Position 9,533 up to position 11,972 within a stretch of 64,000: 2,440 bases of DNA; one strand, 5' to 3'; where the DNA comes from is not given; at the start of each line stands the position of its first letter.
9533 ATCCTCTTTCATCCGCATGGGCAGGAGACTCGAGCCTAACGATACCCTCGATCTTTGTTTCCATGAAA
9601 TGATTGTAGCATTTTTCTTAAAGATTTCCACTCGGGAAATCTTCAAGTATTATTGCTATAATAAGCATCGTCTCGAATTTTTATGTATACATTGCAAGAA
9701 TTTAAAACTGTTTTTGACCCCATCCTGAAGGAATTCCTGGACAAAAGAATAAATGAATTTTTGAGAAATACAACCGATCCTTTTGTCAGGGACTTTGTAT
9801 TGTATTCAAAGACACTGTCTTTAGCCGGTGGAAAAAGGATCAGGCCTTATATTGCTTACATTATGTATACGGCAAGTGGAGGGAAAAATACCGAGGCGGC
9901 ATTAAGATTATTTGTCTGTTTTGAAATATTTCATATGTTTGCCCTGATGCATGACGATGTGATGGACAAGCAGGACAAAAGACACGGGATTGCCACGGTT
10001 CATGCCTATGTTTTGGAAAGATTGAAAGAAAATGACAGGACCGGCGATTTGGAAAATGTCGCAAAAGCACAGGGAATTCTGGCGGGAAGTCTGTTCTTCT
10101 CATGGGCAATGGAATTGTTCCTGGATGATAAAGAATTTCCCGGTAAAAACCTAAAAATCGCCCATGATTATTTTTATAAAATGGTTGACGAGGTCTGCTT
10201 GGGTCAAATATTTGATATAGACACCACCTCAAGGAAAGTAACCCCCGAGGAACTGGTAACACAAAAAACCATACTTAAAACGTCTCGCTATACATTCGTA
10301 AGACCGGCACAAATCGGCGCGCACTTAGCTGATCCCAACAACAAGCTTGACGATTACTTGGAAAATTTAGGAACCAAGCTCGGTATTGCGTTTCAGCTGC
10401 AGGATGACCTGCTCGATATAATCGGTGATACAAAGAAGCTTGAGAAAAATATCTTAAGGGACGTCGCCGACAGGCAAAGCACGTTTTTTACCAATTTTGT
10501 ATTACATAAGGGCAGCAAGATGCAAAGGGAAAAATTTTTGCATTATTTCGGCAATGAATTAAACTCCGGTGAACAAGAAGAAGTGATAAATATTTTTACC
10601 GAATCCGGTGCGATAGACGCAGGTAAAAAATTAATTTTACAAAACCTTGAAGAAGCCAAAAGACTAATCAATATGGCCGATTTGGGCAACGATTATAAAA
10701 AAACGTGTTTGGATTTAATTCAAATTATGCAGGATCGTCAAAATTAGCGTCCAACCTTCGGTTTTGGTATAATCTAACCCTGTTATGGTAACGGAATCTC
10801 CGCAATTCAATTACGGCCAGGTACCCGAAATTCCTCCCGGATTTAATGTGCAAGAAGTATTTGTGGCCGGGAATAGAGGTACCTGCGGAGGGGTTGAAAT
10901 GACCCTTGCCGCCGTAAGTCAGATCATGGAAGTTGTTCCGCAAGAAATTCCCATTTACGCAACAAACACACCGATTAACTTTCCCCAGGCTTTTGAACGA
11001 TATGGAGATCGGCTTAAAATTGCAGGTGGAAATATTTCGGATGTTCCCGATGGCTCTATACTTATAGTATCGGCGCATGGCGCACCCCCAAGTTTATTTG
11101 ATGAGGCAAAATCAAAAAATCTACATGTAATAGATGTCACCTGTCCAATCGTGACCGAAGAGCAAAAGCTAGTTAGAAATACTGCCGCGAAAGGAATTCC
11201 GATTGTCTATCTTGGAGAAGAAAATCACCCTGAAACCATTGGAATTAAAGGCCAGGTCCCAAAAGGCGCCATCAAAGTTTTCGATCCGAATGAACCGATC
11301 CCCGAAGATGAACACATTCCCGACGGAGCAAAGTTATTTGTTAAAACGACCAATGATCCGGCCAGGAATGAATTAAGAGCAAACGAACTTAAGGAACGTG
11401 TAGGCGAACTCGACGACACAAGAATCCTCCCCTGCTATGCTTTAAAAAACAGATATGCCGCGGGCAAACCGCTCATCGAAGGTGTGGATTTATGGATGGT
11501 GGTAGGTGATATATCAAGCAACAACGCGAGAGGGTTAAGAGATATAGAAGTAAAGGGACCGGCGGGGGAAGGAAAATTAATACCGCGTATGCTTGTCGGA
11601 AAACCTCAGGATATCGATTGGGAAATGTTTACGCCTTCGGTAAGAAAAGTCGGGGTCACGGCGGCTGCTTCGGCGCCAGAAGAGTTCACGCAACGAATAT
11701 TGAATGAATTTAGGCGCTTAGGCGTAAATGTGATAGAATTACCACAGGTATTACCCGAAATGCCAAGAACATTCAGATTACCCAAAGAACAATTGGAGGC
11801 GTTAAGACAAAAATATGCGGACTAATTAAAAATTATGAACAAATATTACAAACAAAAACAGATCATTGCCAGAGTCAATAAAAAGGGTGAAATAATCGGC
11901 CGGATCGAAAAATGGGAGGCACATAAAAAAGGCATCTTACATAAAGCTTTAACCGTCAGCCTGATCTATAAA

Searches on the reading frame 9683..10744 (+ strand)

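Call 87: search_protein_families(library=pfam, proteins=[window:9683-10744:+], max_evalue=0.00001)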
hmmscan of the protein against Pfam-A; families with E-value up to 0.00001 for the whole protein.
window:9683-10744:+ (354 aa): 1 family
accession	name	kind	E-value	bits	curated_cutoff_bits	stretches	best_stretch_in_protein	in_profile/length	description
PF00348.22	polyprenyl_synt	-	3.8e-45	154.5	27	1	46-301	12-247/251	Polyprenyl synthetase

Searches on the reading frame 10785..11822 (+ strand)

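Call 87: search_protein_families(library=pfam, proteins=[window:10785-11822:+], max_evalue=0.00001)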
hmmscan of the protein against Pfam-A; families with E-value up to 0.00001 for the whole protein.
window:10785-11822:+ (346 aa): 1 family
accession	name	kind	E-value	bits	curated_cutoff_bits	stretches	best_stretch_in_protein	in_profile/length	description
PF02401.23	LYTB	-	1.7e-43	149.3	24.5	1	25-308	1-265/267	LytB protein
